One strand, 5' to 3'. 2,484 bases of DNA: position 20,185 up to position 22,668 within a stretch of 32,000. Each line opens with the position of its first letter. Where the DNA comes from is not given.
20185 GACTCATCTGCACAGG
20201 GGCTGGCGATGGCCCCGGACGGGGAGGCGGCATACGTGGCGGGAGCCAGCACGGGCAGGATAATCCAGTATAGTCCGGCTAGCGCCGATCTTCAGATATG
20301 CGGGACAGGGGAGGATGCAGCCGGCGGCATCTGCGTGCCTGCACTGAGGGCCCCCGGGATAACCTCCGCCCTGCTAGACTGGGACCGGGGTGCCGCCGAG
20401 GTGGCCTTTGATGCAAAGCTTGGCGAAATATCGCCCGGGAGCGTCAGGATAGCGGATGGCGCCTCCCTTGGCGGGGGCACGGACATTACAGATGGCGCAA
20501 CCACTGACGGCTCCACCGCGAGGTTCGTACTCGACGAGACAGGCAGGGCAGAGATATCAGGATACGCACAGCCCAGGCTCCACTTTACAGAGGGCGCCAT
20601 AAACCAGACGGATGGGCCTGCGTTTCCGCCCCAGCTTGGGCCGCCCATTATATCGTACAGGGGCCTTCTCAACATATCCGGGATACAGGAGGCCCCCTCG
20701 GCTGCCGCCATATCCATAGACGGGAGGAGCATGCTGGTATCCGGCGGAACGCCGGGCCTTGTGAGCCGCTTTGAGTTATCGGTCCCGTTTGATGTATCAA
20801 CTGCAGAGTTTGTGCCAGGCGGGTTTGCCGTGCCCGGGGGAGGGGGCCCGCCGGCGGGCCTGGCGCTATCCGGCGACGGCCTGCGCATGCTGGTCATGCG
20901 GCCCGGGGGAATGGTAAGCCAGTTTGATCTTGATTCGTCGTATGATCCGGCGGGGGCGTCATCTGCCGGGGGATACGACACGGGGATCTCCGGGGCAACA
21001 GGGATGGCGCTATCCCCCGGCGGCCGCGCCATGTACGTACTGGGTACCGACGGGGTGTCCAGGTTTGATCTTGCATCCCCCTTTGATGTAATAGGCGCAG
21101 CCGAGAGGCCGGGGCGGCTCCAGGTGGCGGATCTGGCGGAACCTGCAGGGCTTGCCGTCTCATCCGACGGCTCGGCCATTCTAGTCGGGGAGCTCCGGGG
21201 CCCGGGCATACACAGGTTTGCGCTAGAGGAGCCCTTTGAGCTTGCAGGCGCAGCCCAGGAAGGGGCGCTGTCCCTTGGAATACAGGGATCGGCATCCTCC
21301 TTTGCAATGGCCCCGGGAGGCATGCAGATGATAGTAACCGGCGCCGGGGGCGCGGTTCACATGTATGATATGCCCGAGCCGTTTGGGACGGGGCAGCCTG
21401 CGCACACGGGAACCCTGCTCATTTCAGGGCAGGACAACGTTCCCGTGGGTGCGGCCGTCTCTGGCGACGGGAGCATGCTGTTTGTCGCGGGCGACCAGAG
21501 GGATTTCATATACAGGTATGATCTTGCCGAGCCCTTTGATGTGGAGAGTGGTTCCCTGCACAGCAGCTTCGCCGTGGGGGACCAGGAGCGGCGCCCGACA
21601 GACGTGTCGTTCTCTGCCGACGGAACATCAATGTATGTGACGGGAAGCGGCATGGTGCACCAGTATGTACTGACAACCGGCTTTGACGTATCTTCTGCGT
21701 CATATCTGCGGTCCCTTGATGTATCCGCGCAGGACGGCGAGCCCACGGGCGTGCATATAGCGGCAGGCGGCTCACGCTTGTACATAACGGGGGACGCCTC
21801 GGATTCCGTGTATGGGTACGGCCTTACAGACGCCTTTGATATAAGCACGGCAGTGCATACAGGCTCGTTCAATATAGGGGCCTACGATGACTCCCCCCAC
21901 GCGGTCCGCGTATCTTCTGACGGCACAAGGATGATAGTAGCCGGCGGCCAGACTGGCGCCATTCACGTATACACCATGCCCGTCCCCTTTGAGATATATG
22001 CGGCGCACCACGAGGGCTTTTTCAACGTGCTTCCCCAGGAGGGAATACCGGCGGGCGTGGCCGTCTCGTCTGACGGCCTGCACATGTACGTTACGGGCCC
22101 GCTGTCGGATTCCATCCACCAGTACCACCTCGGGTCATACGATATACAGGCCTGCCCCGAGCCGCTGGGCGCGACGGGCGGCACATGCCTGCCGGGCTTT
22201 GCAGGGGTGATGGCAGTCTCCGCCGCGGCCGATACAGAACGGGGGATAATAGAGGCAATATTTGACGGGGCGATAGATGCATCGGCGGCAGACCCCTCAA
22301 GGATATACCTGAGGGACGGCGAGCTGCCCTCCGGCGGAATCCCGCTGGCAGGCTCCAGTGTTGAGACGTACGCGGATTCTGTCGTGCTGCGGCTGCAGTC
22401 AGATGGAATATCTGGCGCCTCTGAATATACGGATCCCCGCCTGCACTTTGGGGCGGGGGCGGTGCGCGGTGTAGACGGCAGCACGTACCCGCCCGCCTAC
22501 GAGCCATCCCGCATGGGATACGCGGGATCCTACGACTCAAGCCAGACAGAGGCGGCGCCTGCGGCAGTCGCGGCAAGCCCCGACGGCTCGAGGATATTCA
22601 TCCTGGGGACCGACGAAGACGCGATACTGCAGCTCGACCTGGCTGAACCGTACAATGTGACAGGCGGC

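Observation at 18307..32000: A 13.7-kb unterminated + strand ORF that the supplied ORF track omits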

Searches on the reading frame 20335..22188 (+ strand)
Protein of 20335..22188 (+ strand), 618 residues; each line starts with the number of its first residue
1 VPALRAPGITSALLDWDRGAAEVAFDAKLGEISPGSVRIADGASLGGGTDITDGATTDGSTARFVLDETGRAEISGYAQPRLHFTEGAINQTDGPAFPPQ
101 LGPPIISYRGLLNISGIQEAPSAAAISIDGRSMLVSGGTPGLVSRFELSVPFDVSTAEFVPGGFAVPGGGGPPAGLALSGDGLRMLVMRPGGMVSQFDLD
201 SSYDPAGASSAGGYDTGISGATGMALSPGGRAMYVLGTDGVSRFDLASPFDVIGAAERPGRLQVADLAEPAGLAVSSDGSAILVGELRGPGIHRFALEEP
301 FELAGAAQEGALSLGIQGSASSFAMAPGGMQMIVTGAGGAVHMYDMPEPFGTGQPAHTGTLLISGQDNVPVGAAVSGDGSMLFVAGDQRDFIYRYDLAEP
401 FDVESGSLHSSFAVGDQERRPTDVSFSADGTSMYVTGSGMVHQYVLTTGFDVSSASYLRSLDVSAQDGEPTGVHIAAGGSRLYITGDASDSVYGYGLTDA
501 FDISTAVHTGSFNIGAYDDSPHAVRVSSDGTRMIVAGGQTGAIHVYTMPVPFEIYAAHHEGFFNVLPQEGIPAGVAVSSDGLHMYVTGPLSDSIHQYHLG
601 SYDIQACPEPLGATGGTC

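Call 43: search_protein_families(library=ncbifam, proteins=[window:20335-22188:+], max_evalue=1)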
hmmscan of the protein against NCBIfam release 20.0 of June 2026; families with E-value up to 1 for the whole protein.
window:20335-22188:+ (618 aa): 3 families
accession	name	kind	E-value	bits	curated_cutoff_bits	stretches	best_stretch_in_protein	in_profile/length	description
NF052340.1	hydrazine_beta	equivalog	3.2e-05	23.2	560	2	369-492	76-186/372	hydrazine synthase subunit beta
TIGR04246.1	nitrous_NosZ_Gp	equivalog_domain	0.0046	15.3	625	1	505-548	258-301/578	Sec-dependent nitrous-oxide reductase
NF038117.1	choice_anch_I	subfamily_domain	0.079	11.8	300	1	424-537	4-113/458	choice-of-anchor I family protein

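Call 50: predict_structure(alignment_id=A2)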
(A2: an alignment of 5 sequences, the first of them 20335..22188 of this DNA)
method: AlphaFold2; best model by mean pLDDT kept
length: 618 residues; sequences in the alignment: 5
mean_pLDDT: 79.7   pTM: 0.72
mean pLDDT of the five models: 79.7, 77.0, 76.6, 76.6, 76.2
residues with pLDDT >= 90: 173; 70-90: 311; 50-70: 104; < 50: 30
segments of 3 or more residues with pLDDT < 50: 1-5, 44-46, 92-103, 611-618
pLDDT, mean of each block of 10 residues (from residue 1): 47 72 71 72 57 71 79 67 61 41 61 75 87 86 89 86 80 87 91 92 91 90 90 92 93 89 82 87 79 85 85 66 81 78 76 71 75 88 84 89 89 82 92 91 94 93 83 91 84 93 93 77 85 79 82 83 66 81 78 77 56 45
secondary structure, 60 per line:
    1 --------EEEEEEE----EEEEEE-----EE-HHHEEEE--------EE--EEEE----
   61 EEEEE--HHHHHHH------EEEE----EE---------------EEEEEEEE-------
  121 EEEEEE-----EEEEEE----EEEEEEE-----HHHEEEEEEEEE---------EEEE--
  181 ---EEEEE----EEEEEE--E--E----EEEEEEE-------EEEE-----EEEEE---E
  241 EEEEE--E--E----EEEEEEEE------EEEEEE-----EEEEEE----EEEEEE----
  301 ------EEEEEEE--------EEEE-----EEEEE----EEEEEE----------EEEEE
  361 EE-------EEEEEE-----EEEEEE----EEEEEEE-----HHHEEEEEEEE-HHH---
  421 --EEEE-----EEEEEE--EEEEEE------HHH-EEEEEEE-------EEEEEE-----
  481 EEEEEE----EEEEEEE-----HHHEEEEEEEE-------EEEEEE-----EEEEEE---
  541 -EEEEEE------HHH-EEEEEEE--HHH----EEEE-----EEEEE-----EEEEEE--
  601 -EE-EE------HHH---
elements in order: E9-15 E20-25 E37-40 E53-56 E61-65 H68-74 E81-84 E106-113 E121-126 E132-137 E142-148 E157-165 E175-178 E184-188 E193-198 E209-215 E223-226 E232-236 E240-245 E256-263 E270-275 E281-286 E291-296 E307-313 E322-325 E331-335 E340-345 E356-362 E370-375 E381-386 E391-397 E406-413 E423-426 E432-437 E440-445 E456-462 E470-475 E481-486 E491-497 E506-513 E521-526 E532-537 E542-547 E558-564 E574-577 E583-587 E593-598
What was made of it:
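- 20335..22188 (+): Module 2: adaptor, 10 blades and a Cys loop (C1283/C1294). AlphaFold model: pLDDT 80, pTM 0.72, 40 blade strands (call 50).
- Module 2 models with 10 blades (call 50).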

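Call 54: fold_search(model_id=the predicted structure, library=pdb)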
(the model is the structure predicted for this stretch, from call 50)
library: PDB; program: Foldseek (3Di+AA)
matches with E <= 10: 1917; with E <= 0.001: 1806
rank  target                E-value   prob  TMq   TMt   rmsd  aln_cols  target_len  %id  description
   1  7mq8_LQ               1.3e-20  1.00  0.30  0.24  19.4       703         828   13  Cryo-EM structure of the human SSU processome, state pre-A1 (released 2021-09-22)
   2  7mqa_LQ               2.6e-20  1.00  0.30  0.24  19.2       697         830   13  Cryo-EM structure of the human SSU processome, state post-A1 (released 2021-09-22)
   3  9n6v_LQ               1.9e-19  1.00  0.28  0.22  19.9       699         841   10  SSU processome maturation and disassembly, State A (released 2025-11-05)
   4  9n6z_LQ               2.0e-19  1.00  0.26  0.21  19.0       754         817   11  SSU processome maturation and disassembly, State D (released 2025-11-05)
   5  9n74_LQ               2.3e-19  1.00  0.28  0.23  19.8       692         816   10  SSU processome maturation and disassembly, State H (released 2025-10-29)
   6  9g33_UL               4.0e-19  1.00  0.27  0.21  20.2       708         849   10  Stalled 90S - Utp23-Krr1-deltaC3 (released 2025-06-18)
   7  1nr0                  2.8e-18  1.00  0.25  0.25  19.8       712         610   13  Two Seven-Bladed Beta-Propeller Domains Revealed By The Structure Of A C. elegans Homologue Of Yeast Actin Interacting P (released 2003-07-01)
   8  9e5c_1d               3.4e-18  1.00  0.24  0.17  15.1       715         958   10  Cryo-EM structure of 96 nm repeat of microtubule doublet from T. brucei flagellum (released 2025-03-12)
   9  6u42_5L               1.0e-17  1.00  0.25  0.25  17.3       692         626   12  Natively decorated ciliary doublet microtubule (released 2019-11-13)
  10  6rxt_UL               1.5e-17  1.00  0.32  0.27  14.9       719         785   11  Cryo-EM structure of the 90S pre-ribosome (Kre33-Noc4) from Chaetomium thermophilum, state A (released 2019-08-14)
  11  9n73_LQ               1.5e-17  1.00  0.27  0.22  19.7       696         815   11  SSU processome maturation and disassembly, State G (released 2025-10-29)
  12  8otz_f                1.7e-17  1.00  0.25  0.26  16.8       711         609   11  48-nm repeat of the native axonemal doublet microtubule from bovine sperm (released 2023-11-22)
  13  6zqd_UL               2.1e-17  1.00  0.26  0.22  20.3       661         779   11  Cryo-EM structure of the 90S pre-ribosome from Saccharomyces cerevisiae, state Post-A1 (released 2020-09-23)
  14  5i2t                  2.9e-17  1.00  0.26  0.27  22.0       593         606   12  Domain characterization of the WD protein Pwp2 and their relevance in ribosome biogenesis (released 2017-06-21)
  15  8glv_Cq               2.9e-17  1.00  0.27  0.18  22.1       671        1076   14  96-nm repeat unit of doublet microtubules from Chlamydomonas reinhardtii flagella (released 2023-05-31)
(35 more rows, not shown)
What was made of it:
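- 20335..22188 (+): Its best PDB matches are tandem double-propeller proteins (call 54).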

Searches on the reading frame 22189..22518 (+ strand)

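Call 44: search_protein_families(library=pfam, proteins=[window:22189-22518:+], max_evalue=10)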
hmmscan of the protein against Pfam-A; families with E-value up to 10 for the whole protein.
window:22189-22518:+ (110 aa): 1 family
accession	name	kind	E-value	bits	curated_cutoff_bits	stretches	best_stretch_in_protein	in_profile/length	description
PF07593.17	UnbV_ASPIC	-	0.032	14.5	23.4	1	55-96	3-44/68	ASPIC and UnbV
